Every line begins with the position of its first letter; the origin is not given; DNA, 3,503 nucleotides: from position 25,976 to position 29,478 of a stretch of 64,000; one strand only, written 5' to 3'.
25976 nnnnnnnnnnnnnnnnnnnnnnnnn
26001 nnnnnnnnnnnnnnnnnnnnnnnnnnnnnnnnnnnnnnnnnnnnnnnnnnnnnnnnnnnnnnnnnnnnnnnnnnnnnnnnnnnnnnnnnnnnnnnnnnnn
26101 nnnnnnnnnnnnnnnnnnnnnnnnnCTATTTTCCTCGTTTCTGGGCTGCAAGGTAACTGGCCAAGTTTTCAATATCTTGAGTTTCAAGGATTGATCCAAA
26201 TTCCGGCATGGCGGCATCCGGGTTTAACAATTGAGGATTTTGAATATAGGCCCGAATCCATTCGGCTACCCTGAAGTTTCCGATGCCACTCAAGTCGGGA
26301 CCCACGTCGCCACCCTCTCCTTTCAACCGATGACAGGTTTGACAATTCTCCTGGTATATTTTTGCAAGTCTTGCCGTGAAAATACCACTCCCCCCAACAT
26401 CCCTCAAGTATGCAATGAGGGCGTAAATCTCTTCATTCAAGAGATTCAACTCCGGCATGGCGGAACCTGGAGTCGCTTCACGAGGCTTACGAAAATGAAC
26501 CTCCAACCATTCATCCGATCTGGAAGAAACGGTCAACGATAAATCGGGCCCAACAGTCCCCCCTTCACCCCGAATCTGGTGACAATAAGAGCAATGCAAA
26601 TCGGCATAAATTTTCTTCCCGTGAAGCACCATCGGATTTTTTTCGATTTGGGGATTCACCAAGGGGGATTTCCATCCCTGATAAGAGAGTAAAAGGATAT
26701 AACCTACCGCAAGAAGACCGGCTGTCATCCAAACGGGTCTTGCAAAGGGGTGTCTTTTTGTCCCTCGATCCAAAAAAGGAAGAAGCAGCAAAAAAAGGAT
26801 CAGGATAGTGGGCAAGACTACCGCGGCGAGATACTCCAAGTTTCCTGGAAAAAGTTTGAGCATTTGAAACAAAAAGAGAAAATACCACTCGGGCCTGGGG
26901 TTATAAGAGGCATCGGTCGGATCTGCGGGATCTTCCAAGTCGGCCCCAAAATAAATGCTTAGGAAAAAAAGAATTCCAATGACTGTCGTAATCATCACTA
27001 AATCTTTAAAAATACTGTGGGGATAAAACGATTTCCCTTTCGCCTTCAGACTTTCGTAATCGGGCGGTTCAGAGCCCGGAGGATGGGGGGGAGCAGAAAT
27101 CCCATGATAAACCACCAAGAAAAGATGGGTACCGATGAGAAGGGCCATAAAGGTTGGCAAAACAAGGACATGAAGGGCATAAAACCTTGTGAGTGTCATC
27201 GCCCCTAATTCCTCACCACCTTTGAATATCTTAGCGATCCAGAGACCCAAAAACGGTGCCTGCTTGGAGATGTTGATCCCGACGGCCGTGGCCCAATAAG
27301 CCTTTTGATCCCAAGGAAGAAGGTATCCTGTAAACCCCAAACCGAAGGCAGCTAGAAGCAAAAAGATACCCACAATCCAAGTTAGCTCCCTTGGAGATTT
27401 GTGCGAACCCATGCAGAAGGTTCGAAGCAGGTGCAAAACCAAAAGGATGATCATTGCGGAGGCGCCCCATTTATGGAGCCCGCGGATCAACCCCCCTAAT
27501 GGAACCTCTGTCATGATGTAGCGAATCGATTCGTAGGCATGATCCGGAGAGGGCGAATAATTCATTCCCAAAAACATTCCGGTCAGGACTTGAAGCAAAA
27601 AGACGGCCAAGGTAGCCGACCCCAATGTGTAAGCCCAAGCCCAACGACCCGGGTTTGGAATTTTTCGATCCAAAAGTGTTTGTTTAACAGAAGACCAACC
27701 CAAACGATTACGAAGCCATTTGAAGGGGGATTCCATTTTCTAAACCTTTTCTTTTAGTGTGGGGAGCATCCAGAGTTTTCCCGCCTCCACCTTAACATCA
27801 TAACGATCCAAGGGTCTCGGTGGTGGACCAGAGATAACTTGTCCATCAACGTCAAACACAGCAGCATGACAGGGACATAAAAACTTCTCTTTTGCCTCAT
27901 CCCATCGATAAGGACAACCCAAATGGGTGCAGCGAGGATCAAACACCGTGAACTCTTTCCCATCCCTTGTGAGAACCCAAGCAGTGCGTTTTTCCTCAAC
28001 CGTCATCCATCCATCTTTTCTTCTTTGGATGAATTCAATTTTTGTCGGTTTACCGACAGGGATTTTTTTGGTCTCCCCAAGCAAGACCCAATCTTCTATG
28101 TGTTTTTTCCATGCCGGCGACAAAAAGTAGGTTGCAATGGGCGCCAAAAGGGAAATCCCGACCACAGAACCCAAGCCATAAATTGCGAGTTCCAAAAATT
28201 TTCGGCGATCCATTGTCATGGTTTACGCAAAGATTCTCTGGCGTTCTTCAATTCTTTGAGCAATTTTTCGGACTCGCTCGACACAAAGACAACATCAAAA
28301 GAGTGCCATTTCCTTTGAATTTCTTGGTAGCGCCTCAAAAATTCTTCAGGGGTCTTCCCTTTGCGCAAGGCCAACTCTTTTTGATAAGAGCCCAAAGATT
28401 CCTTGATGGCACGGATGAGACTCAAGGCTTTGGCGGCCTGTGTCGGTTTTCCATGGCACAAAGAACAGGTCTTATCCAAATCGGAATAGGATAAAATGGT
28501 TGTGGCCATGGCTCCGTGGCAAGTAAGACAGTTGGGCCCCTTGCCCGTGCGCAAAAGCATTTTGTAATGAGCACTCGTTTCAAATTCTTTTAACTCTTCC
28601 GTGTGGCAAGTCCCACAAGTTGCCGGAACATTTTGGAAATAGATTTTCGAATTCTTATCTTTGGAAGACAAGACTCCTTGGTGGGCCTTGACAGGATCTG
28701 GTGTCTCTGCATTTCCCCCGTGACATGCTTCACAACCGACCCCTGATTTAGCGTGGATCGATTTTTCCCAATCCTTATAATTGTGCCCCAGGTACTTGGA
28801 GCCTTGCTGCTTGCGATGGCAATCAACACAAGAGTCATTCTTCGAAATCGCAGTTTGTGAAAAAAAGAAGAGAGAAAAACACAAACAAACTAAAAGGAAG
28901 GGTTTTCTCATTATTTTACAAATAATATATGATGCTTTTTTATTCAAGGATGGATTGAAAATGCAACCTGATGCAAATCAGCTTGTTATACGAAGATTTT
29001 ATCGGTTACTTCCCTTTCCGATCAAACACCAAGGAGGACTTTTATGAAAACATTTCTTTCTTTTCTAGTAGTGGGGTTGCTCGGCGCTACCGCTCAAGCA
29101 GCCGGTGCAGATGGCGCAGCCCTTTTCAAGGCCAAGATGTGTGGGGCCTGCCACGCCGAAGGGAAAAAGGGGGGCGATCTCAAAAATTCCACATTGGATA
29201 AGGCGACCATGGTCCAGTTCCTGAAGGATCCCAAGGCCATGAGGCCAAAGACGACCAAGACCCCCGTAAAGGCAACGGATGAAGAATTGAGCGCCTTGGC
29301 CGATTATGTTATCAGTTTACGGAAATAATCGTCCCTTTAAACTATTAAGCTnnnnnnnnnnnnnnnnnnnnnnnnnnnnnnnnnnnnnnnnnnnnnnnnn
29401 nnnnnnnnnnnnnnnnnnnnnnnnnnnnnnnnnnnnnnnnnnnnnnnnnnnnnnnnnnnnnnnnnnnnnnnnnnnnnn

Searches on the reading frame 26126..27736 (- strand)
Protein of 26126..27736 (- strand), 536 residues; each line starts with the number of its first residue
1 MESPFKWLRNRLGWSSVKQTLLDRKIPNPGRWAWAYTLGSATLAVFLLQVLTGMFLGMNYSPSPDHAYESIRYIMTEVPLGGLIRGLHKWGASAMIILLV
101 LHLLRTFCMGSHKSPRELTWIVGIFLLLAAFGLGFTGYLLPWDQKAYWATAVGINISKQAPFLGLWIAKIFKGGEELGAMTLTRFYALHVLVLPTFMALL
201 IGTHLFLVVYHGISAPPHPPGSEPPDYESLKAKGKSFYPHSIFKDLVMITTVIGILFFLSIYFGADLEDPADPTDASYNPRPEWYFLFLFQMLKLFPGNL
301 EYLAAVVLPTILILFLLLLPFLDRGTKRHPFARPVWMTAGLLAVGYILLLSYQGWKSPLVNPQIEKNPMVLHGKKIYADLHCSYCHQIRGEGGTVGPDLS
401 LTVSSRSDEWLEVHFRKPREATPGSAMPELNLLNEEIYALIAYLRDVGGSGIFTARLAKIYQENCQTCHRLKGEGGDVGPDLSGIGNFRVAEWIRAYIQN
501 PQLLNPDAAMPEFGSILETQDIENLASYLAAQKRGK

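Call 3: search_protein_families(library=pfam, proteins=[window:26126-27736:-], max_evalue=0.01)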
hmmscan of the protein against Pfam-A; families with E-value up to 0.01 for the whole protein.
window:26126-27736:- (536 aa): 8 families
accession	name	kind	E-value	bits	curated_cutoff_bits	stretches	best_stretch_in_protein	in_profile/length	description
PF00033.24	Cytochrome_B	-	4.3e-49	167.4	27.2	1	28-210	6-187/189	Cytochrome b/b6/petB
PF13631.11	Cytochrom_B_N_2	-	1e-40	139.9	27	1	94-264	2-163/169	Cytochrome b(N-terminal)/b6/petB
PF00034.26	Cytochrom_C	-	3.1e-21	76.9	21.3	2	372-446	3-88/90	Cytochrome c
PF13442.11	Cytochrome_CBB3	-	3e-18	66.4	27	2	455-529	4-68/68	Cytochrome C oxidase, cbb3-type, subunit III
PF02433.20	FixO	-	2.2e-13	50.6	29.6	2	395-434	102-141/219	Cytochrome C oxidase, mono-heme subunit/FixO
PF00032.22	Cytochrom_B_C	-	1.4e-09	38.6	20.7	1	270-357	1-85/102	Cytochrome b(C-terminal)/b6/petD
PF01292.26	Ni_hydr_CYTB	-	4.2e-05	23.8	30.1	1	20-104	87-160/179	Prokaryotic cytochrome b561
PF14358.11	DUF4405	-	0.0005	21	26.7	1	41-104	5-63/66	Domain of unknown function (DUF4405)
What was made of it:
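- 26126..27736 (-): Cytochrome b (b6/subunit IV-like, PEWY motif) fused to a C-terminal dihaem cytochrome c. PF00033 167 bits, PF00032, and two Cytochrom_C domains (call 3).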

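Call 4: search_protein_families(library=ncbifam, proteins=[window:26126-27736:-], max_evalue=0.01)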
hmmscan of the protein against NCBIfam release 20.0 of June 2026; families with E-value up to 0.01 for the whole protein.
window:26126-27736:- (536 aa): 21 families
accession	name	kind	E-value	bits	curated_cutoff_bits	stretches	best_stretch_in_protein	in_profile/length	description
NF002990.0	PRK03735.1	subfamily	2.8e-69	233.3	325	1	5-216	6-222/223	cytochrome b6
NF040969.1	cytb_ExtP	equivalog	7.7e-65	218.6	290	1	31-214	20-203/205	selenite/tellurite reduction operon b-type cytochrome ExtP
NF050120.1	bc1_QcrB_actin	exception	2.1e-39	135.8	500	1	10-331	4-336/458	cytochrome bc1 complex cytochrome b subunit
NF041076.1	cyt_b_SoxC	equivalog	1.9e-37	129.4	740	1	35-371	27-376/542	proton pump complex cytochrome B SoxC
TIGR04485.1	thiosulf_SoxX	equivalog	3.8e-20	72.4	61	2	464-530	4-76/78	sulfur oxidation c-type cytochrome SoxX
TIGR02603.1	CxxCH_TIGR02603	domain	3.2e-17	62.8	68.15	2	459-501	8-50/134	putative heme-binding domain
NF011055.0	PRK14487.1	subfamily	3.4e-15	56.1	218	2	395-436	108-149/212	cbb3-type cytochrome c oxidase subunit II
TIGR04494.1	c550_PedF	equivalog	1.5e-13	50.8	122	2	459-532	56-130/133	cytochrome c-550 PedF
NF050122.1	bc1_QcrC_actin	exception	1.3e-12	47.6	200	2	459-535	46-120/253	cytochrome bc1 complex diheme cytochrome c subunit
TIGR00781.1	ccoO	equivalog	8.9e-12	45.2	200.65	2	394-436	101-143/232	cytochrome-c oxidase, cbb3-type subunit II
NF011054.0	PRK14486.1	equivalog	5.2e-11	42.6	447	2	395-436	103-144/294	putative bifunctional cbb3-type cytochrome c oxidase subunit II/cytochrome c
NF045774.1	cytochro_C551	exception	7.1e-10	38.8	118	1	457-533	42-110/110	cytochrome c551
TIGR01156.1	cytb6_f_IV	equivalog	4.2e-09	36.5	127.05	1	247-345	42-138/160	cytochrome b6-f complex subunit IV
NF045773.1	cytochro_C550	exception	1.4e-08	34.6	125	1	458-530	53-117/118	cytochrome c550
NF011053.0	PRK14485.1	subfamily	2.4e-08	32.6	1080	1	394-436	590-632/716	putative bifunctional cbb3-type cytochrome c oxidase subunit I/II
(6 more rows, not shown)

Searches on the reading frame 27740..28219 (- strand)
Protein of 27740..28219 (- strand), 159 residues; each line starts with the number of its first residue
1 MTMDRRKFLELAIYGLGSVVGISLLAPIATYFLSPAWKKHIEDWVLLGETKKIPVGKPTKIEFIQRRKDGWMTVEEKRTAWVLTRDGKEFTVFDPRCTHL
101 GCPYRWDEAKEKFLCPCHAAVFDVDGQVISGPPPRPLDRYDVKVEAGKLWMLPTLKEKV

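Call 3: search_protein_families(library=pfam, proteins=[window:27740-28219:-], max_evalue=0.01)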
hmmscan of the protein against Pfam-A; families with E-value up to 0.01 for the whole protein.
window:27740-28219:- (159 aa): 3 families
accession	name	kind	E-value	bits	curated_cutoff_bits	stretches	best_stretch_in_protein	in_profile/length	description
PF00355.32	Rieske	-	5.9e-13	49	20.3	1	44-140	2-87/88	Rieske [2Fe-2S] domain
PF25471.1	TM_PetC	-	0.00082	19.5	37.1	1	3-36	7-40/48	Iron-sulfur subunit PetC transmembrane anchor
PF18910.5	DUF5665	-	0.0087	16.5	27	0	7-34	9-36/56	Domain of unknown function (DUF5665)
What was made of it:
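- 27740..28219 (-): Rieske [2Fe-2S] subunit with a twin-arginine leader (MDRRKFL). PF00355 49 bits (call 3).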

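Call 4: search_protein_families(library=ncbifam, proteins=[window:27740-28219:-], max_evalue=0.01)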
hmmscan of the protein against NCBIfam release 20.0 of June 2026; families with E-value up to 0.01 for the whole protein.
window:27740-28219:- (159 aa): 8 families
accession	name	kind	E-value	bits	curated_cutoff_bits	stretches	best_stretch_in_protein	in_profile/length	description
NF045928.1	Cytb6fFeSPetC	equivalog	1.6e-20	73.2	250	1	3-152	12-164/179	cytochrome b6-f complex iron-sulfur subunit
NF010001.0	PRK13474.1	subfamily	1.8e-20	73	154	1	2-152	11-162/178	cytochrome b6-f complex iron-sulfur subunit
TIGR01416.1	Rieske_proteo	equivalog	4.6e-16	59.3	97.4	1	74-138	93-161/176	ubiquinol-cytochrome c reductase iron-sulfur subunit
NF050121.1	bc1_QcrA_actin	exception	1.7e-11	44.2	275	1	92-146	242-299/319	cytochrome bc1 complex Rieske iron-sulfur subunit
TIGR02694.1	arsenite_ox_S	equivalog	5.3e-09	36.1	95.65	1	51-145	13-108/129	arsenate reductase (azurin) small subunit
NF041174.1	SDX_Thmprot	equivalog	2e-05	24.7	170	1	75-133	22-84/109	sulredoxin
NF007422.0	PRK09965.1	equivalog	4.2e-05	23.5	113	1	80-151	26-98/106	bifunctional 3-phenylpropionate/cinnamic acid dioxygenase ferredoxin subunit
NF042948.2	3PPDioc_HcaC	equivalog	0.0017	18.6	150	1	74-151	20-100/105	3-phenylpropionate/cinnamic acid dioxygenase ferredoxin subunit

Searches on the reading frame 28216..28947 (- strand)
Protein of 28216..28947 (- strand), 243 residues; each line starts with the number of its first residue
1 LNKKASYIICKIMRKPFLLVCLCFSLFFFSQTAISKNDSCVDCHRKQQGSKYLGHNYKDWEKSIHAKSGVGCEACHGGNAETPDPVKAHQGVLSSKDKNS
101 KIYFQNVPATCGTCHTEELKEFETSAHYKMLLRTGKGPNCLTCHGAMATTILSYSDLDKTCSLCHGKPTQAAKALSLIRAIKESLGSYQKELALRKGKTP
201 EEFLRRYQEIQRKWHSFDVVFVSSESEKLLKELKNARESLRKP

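Call 3: search_protein_families(library=pfam, proteins=[window:28216-28947:-], max_evalue=0.01)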
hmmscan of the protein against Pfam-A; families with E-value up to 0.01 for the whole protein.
window:28216-28947:- (243 aa): 10 families
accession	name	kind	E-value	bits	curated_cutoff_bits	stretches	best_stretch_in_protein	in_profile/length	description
PF14522.11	Cytochrome_C7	-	1.6e-08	34.7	24.8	2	103-165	8-66/67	Cytochrome c7 and related cytochrome c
PF03264.19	Cytochrom_NNT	-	2.7e-08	34.2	24.1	1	7-79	6-75/174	NapC/NirT cytochrome c family, N-terminal region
PF22113.1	Mtrc-MtrF_II-IV_dom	-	3.6e-08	33.6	30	1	67-146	79-165/176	Outer membrane cytochrome MtrC/MtrF-like, domains II/IV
PF14537.11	Cytochrom_c3_2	-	3.9e-06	27.7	25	0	136-176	5-44/79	Cytochrome c3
PF13435.11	Cytochrome_C554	-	4.9e-06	27.8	20.8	1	33-77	44-84/84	Cytochrome c554 and c-prime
PF02085.21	Cytochrom_CIII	-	6.6e-05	23.6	22.9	0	109-165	47-101/101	Class III cytochrome C family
PF09699.15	Paired_CXXCH_1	-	0.00018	21.6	20.6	0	68-118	4-39/41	Doubled CXXCH motif (Paired_CXXCH_1)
PF11845.13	Tll0287-like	-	0.00021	22.2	24.1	0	158-175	101-118/144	Tll0287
PF02335.20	Cytochrom_C552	-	0.00066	19.2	24.1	1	56-123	231-290/438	Cytochrome c552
PF13442.11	Cytochrome_CBB3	-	0.0054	17.5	27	0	158-183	11-25/68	Cytochrome C oxidase, cbb3-type, subunit III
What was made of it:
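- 28216..28947 (-): Membrane-anchored pentahaem c-type cytochrome, first gene of the bc-type operon. Pfam Cytochrom_NNT and Cytochrome_C7 (call 3).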

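Call 4: search_protein_families(library=ncbifam, proteins=[window:28216-28947:-], max_evalue=0.01)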
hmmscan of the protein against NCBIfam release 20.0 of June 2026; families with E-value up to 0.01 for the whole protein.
window:28216-28947:- (243 aa): 13 families
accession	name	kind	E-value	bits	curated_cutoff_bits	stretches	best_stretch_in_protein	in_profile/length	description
TIGR03508.1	decahem_SO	subfamily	1.1e-08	34.9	192.2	1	35-166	68-175/258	DmsE family decaheme c-type cytochrome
NF041028.1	decahem_GSU2203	exception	1.5e-07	30.9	325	1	33-183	32-172/317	GSU2203 family decaheme c-type cytochrome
NF040943.1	cytoc3_ExtM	equivalog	3.5e-06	25.6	800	1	23-126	6-90/599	selenite/tellurite reduction operon c-type cytochrome ExtM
TIGR03146.1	cyt_nit_nrfB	equivalog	3.3e-05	24.2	166.6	0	107-148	10-51/145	cytochrome c nitrite reductase pentaheme subunit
NF045713.1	CxxCH_16_HmcA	equivalog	5.5e-05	22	400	0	136-176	360-397/541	sulfate respiration complex hexadecaheme cytochrome HmcA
NF008659.0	PRK11659.1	equivalog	7.6e-05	22.5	184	0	97-148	35-86/188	cytochrome c nitrite reductase pentaheme subunit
TIGR03153.1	cytochr_NrfH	equivalog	8.3e-05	22.7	134.2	0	21-145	12-134/138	cytochrome c nitrite reductase small subunit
NF047727.1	4hemeCytCCctA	equivalog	0.00018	21.6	180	1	19-117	9-106/109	tetraheme c-type cytochrome CctA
NF008339.0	PRK11125.1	equivalog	0.00048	18.9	595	1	56-125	273-335/487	ammonia-forming cytochrome c nitrite reductase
TIGR01904.2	GSu_C4xC__C2xCH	domain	0.0005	19.8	27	0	38-89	22-70/73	CxxxxCH/CxxCH domain c-type cytochrome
NF041198.1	UshA_like_PCGU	equivalog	0.00088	18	275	1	37-118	442-511/519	UshA-like (seleno)protein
TIGR04257.1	nanowire_3heme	domain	0.0012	19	40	0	109-165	24-74/75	c(7)-type cytochrome triheme domain-containing protein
TIGR03152.1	cyto_c552_HCOOH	exception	0.0028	16.5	692.5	1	56-122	231-290/441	ammonia-forming nitrite reductase cytochrome c552 subunit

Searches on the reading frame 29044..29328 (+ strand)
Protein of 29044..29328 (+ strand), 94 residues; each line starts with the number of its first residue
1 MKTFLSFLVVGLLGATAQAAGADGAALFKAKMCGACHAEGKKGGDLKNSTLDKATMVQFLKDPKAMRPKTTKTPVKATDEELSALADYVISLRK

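Call 24: search_protein_families(library=pfam, proteins=[window:29044-29328:+], max_evalue=0.001)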
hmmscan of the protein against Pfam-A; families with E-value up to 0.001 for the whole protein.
window:29044-29328:+ (94 aa): 2 families
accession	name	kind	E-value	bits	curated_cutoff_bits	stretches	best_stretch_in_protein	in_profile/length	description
PF13442.11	Cytochrome_CBB3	-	2.3e-11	44.3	27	1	20-89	2-68/68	Cytochrome C oxidase, cbb3-type, subunit III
PF00034.26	Cytochrom_C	-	4.6e-06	28.3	21.3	1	22-92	2-89/90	Cytochrome c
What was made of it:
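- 29044..29328 (+): 94 aa monohaem class-I cytochrome c, a candidate periplasmic shuttle; first gene of the CbcL-like operon and divergent from the bc operon. PF13442 and PF00034 (call 24).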

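Call 52: search_solved_structures(query=window:29044-29328:+, max_evalue=1, show_alignments=2)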
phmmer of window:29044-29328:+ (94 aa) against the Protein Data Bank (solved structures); distinct sequences matched with E-value up to 1: 30.
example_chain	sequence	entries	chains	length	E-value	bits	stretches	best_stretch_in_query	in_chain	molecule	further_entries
9l08_A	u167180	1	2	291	4.1e-05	27.3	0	25-62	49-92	Covalently Connected Cytochrome c555 trimer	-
1fi3_A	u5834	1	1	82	0.00067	23.4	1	23-93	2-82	CYTOCHROME C-551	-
1cch_A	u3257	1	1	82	0.0007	23.4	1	23-93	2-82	CYTOCHROME C551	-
2i8f_A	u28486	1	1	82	0.0011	22.8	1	23-93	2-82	Cytochrome c-551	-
2zxy_A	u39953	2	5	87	0.0012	22.6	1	22-91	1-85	Cytochrome c552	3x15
6kq1_A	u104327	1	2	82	0.0032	21.2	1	23-92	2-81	Cytochrome C biogenesis protein CcsA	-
7w2j_C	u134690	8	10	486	0.0063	20.3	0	21-44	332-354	Fructose dehydrogenase cytochrome subunit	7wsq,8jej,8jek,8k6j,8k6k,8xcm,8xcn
9se7_T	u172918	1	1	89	0.012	19.5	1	23-62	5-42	Cytochrome c6, chloroplastic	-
1cyi_A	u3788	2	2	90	0.012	19.4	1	23-62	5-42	CYTOCHROME C6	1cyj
1c6o_A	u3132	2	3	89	0.031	18.1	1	24-62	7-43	CYTOCHROME C6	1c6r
1cor_A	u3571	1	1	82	0.041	17.7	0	23-41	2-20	CYTOCHROME C551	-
5z25_A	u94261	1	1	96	0.095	16.6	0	25-39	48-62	Cytochrome c552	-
1kib_A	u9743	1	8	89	0.13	16.2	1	22-61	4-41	cytochrome c6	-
1f1f_A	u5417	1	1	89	0.13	16.1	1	22-61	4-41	CYTOCHROME C6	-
2dvh_A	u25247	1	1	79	0.2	15.5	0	22-90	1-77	CYTOCHROME C-553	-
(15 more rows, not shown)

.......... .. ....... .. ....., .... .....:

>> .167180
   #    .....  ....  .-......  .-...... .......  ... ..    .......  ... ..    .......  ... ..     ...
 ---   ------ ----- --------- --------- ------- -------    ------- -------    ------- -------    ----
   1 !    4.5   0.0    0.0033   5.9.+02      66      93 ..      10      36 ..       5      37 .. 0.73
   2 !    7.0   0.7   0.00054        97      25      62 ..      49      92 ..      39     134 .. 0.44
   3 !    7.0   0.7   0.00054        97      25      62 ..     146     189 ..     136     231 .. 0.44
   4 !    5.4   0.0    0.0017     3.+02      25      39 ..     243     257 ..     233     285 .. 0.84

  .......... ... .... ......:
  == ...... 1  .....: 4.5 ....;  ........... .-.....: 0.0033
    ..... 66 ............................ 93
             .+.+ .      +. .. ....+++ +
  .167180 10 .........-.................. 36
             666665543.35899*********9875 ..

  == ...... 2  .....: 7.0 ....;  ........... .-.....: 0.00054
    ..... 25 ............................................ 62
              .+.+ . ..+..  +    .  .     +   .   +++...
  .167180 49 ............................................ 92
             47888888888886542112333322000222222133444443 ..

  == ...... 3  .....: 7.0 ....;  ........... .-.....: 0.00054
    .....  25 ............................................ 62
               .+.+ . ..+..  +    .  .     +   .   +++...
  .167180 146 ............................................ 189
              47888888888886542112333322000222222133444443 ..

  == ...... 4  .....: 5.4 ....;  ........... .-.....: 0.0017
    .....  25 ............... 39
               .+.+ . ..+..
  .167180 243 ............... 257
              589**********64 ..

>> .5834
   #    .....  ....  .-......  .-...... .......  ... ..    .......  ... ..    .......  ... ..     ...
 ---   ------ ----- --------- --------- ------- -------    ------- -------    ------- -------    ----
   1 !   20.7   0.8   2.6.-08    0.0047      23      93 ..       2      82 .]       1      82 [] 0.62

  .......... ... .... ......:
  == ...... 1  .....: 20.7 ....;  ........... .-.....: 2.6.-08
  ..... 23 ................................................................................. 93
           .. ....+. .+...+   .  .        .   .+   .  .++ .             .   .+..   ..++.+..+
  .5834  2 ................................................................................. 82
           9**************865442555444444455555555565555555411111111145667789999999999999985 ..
